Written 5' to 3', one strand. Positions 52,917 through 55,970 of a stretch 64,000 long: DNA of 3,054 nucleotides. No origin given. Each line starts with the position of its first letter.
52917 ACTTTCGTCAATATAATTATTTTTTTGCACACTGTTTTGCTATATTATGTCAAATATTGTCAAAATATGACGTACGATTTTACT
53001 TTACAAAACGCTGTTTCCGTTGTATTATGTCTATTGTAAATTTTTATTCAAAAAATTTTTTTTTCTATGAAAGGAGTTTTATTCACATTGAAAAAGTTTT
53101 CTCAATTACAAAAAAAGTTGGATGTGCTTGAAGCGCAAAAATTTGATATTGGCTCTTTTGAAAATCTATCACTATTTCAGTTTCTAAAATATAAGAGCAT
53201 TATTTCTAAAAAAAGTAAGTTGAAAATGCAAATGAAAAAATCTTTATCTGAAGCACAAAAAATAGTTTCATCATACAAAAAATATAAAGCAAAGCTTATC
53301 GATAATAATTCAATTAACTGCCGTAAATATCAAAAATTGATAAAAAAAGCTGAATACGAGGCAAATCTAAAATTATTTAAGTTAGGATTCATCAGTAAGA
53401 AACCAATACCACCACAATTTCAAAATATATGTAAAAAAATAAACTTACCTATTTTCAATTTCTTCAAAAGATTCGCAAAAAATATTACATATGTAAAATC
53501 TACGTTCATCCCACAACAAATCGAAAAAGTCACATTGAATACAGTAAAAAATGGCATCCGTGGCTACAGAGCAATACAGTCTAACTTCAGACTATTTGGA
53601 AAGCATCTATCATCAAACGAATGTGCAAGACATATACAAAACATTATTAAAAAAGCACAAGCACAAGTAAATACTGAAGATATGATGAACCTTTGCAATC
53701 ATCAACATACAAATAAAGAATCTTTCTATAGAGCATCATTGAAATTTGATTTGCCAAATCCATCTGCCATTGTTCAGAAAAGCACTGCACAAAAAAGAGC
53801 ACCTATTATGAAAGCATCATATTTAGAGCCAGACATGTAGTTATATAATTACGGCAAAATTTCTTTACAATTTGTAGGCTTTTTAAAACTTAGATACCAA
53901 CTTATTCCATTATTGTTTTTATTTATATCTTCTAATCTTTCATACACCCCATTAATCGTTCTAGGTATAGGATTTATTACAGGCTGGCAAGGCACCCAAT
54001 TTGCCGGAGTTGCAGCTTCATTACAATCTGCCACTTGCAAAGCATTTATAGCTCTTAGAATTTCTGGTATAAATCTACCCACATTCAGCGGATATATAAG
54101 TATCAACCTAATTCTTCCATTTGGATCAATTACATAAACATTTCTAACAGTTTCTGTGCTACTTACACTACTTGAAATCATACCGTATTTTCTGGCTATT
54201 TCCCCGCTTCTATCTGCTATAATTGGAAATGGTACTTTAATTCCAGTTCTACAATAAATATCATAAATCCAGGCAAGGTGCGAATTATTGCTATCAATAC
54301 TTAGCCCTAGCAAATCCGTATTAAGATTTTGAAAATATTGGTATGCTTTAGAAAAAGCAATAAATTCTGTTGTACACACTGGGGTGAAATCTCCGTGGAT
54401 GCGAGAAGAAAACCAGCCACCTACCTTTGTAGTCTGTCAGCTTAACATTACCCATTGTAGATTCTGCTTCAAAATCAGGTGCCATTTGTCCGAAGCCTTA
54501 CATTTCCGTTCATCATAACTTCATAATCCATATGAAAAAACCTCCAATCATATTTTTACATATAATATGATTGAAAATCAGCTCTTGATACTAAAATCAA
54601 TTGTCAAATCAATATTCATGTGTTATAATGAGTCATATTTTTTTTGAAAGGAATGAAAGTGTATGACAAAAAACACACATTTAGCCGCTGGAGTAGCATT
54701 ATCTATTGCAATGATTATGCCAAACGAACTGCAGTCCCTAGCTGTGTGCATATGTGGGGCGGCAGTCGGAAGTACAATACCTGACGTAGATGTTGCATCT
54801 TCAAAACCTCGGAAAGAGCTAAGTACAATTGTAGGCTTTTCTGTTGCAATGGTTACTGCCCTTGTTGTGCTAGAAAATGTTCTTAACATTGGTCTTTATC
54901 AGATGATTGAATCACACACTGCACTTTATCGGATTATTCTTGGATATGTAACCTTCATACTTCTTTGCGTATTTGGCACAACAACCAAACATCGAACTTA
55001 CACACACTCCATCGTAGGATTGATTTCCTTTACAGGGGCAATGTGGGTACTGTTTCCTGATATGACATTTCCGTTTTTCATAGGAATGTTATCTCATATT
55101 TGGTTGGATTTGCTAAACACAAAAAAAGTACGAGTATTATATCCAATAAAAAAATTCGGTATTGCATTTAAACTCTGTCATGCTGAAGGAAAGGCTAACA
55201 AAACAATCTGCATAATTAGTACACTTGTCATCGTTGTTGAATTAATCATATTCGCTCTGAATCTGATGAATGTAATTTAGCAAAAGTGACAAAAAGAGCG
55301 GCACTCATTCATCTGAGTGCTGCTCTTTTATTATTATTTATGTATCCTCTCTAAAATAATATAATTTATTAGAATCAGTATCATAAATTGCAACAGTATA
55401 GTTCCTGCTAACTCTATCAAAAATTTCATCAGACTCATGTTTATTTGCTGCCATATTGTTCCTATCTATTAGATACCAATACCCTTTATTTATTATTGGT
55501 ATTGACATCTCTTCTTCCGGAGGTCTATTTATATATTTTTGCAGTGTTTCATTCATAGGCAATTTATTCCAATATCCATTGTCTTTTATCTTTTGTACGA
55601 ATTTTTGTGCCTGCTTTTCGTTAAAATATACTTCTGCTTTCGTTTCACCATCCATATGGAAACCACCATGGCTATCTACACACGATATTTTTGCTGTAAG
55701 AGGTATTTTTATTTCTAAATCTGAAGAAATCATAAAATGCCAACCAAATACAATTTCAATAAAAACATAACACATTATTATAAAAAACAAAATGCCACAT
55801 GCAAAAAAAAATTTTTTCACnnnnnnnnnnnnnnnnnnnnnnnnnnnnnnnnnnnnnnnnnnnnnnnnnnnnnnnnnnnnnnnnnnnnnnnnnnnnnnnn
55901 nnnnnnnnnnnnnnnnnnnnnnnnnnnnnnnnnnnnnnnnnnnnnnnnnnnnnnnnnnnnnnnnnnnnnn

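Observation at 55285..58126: Four-gene PRTase / SLOG-NDT-like / unknown / membrane cassette bracketed by 50 bp direct repeats: candidate nucleotide-centric defence or conflict module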

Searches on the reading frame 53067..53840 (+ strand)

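Call 5: search_protein_families(library=pfam, proteins=[window:53067-53840:+], max_evalue=0.1)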
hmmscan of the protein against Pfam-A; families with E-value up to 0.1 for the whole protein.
window:53067-53840:+ (257 aa): 3 families
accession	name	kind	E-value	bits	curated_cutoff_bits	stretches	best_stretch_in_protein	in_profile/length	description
PF17460.7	RP854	-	0.0099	16.1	25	1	59-94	62-97/212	Uncharacterized protein RP854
PF04777.18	Evr1_Alr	-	0.016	16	27.6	1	169-208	25-64/93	Erv1 / Alr family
PF13767.11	DUF4168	-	0.019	16.4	25.8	1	49-102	39-92/95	Domain of unknown function (DUF4168)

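Call 10: search_protein_families(library=ncbifam, proteins=[window:53067-53840:+], max_evalue=0.1)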
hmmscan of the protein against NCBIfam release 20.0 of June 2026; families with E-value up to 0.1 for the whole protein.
window:53067-53840:+ (257 aa): 0 families

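Call 11: search_protein_families(library=phrogs, proteins=[window:53067-53840:+], max_evalue=0.1)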
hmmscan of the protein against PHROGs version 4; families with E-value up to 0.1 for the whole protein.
window:53067-53840:+ (257 aa): 2 families
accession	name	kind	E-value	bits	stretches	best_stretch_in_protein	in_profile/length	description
phrog_7517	-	unknown function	0.067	14.3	0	134-199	19-81/98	-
phrog_8048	-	DNA, RNA and nucleotide metabolism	0.077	13.2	0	195-242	201-252/273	HNH endonuclease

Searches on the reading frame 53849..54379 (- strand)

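Call 5: search_protein_families(library=pfam, proteins=[window:53849-54379:-], max_evalue=0.1)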
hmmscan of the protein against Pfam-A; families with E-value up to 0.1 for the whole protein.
window:53849-54379:- (176 aa): 3 families
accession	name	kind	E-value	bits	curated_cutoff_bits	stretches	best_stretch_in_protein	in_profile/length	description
PF00578.27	AhpC-TSA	-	9.7e-19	68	26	1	2-92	41-123/124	AhpC/TSA family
PF08534.16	Redoxin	-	4.7e-08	33.4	26.6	1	1-91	43-129/148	Redoxin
PF10417.14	1-cysPrx_C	-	0.00029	21.2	21.1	1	113-135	1-24/41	C-terminal domain of 1-Cys peroxiredoxin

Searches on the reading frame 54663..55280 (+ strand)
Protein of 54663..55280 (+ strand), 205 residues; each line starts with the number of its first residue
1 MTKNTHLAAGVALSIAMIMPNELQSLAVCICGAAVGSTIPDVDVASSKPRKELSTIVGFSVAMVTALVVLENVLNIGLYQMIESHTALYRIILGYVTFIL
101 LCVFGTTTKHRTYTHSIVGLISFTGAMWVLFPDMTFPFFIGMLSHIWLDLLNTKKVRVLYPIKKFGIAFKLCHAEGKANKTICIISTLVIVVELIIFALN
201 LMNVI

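Call 5: search_protein_families(library=pfam, proteins=[window:54663-55280:+], max_evalue=0.1)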
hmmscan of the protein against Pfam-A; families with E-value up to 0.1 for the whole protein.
window:54663-55280:+ (205 aa): 1 family
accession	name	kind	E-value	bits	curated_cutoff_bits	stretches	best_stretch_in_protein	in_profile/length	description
PF04307.19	YdjM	-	1.1e-23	84.1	29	1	1-187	1-163/176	YdjM inner membrane protein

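Call 6: search_protein_families(library=padloc, proteins=[window:54663-55280:+], max_evalue=0.1)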
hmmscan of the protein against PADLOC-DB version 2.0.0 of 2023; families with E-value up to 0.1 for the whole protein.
window:54663-55280:+ (205 aa): 0 families

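Call 35: find_encoding_contigs(protein=window:54663-55280:+, flank=8000, max_places=10)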
Protein window:54663-55280:+ (205 aa): 11 contigs read that carry it; 4 places shown.
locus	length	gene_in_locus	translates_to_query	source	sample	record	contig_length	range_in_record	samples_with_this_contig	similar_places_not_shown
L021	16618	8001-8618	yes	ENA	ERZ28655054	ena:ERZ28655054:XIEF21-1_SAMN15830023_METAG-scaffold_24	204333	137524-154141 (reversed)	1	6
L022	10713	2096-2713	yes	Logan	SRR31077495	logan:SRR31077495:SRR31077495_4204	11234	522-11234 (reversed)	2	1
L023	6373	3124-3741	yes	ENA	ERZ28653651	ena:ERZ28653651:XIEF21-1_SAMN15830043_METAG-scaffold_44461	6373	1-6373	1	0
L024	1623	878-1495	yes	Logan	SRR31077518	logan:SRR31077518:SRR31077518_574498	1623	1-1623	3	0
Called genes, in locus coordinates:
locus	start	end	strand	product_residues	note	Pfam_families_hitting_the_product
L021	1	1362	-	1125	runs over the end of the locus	PF00112:Peptidase_C1, PF13855:LRR_8 (faint), PF12799:LRR_4 (weak)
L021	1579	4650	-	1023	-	PF00112:Peptidase_C1, PF12799:LRR_4 (faint)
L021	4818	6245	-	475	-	PF02878:PGM_PMM_I, PF02879:PGM_PMM_II, PF02880:PGM_PMM_III, PF00408:PGM_PMM_IV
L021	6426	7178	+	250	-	-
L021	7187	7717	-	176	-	PF00578:AhpC-TSA, PF08534:Redoxin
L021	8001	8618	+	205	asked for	PF04307:YdjM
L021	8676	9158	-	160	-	-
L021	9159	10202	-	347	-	-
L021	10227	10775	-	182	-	-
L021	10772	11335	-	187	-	PF00156:Pribosyltran (weak)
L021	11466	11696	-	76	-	-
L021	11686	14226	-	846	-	PF00912:Transgly, PF00905:Transpeptidase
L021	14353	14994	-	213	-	PF08281:Sigma70_r4_2 (faint), PF04542:Sigma70_r2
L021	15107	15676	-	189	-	-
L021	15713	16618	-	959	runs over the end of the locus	PF03699:UPF0182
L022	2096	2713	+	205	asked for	PF04307:YdjM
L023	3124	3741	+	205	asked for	PF04307:YdjM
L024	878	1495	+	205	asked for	PF04307:YdjM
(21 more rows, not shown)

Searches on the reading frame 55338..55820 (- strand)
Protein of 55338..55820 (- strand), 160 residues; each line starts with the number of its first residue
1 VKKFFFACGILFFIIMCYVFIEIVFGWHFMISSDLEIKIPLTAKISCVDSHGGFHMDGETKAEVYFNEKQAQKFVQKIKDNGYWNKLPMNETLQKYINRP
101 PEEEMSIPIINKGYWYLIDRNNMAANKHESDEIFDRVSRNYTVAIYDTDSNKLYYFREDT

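Call 5: search_protein_families(library=pfam, proteins=[window:55338-55820:-], max_evalue=0.1)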
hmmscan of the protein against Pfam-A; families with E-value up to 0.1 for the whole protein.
window:55338-55820:- (160 aa): 2 families
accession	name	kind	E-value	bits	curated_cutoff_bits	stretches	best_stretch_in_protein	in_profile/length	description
PF14922.11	FWWh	-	0.00077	19.8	25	1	88-150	29-86/150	Protein of unknown function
PF18719.7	ArlS_N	-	0.0093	16.6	27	1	94-159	21-79/140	ArlS sensor domain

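Call 6: search_protein_families(library=padloc, proteins=[window:55338-55820:-], max_evalue=0.1)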
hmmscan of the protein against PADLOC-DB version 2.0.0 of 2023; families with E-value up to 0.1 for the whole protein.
window:55338-55820:- (160 aa): 0 families

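Call 10: search_protein_families(library=ncbifam, proteins=[window:55338-55820:-], max_evalue=0.1)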
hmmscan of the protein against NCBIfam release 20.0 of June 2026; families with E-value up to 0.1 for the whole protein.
window:55338-55820:- (160 aa): 1 family
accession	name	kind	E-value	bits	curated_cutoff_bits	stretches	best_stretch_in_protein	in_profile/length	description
TIGR01453.1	grpIintron_endo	subfamily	0.0059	16.7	56.05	1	50-157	93-181/215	group I intron endonuclease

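Call 11: search_protein_families(library=phrogs, proteins=[window:55338-55820:-], max_evalue=0.1)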
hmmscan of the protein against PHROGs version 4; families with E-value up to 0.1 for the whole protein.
window:55338-55820:- (160 aa): 1 family
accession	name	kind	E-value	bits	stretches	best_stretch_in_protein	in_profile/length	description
phrog_9724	-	unknown function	0.0072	16.8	1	4-134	105-239/269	-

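Call 53: find_homologous_proteins(query=window:55338-55820:-)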
Query window:55338-55820:- (160 aa): 3 proteins with E <= 0.001 among 14 candidates.
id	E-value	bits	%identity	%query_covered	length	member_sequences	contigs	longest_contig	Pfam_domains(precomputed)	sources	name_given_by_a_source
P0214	2.3e-95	335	100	91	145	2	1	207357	-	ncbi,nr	ncbi:MAG: hypothetical protein IKE01_01885 [Clostridia bacterium]|nr:hypothetical protein [Clostridi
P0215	7.2e-36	141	43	100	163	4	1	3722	-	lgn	-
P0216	1.3e-34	137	42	100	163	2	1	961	-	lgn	-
